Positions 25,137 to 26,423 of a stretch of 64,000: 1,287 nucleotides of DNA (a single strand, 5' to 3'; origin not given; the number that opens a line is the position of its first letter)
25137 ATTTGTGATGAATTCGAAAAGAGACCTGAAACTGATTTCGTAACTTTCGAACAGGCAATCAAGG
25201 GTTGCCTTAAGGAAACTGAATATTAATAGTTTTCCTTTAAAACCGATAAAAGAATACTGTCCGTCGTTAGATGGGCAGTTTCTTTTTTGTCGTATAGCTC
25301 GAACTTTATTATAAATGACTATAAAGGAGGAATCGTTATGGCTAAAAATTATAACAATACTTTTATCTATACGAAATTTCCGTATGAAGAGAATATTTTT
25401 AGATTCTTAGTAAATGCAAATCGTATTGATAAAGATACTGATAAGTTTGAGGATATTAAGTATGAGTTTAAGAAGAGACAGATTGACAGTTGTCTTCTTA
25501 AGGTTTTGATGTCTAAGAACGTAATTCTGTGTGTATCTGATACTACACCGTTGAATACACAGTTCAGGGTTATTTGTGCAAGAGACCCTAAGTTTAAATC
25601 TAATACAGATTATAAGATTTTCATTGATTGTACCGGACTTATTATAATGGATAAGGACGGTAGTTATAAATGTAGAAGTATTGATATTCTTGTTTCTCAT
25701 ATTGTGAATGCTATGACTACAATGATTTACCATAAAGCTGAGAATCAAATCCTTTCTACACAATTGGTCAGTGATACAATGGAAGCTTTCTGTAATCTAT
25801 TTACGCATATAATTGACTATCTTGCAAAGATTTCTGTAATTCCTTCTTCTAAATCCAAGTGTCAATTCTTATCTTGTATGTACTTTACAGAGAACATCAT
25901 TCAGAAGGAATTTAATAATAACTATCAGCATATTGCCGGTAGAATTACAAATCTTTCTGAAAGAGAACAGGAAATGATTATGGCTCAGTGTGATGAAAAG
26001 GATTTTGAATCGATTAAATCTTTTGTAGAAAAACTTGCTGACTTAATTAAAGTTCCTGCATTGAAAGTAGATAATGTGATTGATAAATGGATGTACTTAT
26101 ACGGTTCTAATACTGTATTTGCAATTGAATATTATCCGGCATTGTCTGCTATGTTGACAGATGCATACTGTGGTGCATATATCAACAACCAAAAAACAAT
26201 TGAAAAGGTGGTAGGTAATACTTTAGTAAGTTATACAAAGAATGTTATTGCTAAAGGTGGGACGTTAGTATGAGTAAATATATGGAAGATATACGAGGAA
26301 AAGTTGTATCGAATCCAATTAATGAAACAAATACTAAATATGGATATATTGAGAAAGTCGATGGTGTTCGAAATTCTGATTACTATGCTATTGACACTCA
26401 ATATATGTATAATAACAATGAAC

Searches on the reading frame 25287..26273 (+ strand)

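Call 16: search_protein_families(library=phrogs, proteins=[window:25287-26273:+], max_evalue=0.001)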
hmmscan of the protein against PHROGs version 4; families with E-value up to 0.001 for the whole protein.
window:25287-26273:+ (328 aa): 1 family
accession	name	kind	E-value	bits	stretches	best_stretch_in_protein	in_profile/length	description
phrog_21032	-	head and packaging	9e-10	39.4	1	141-313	123-298/310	virion structural protein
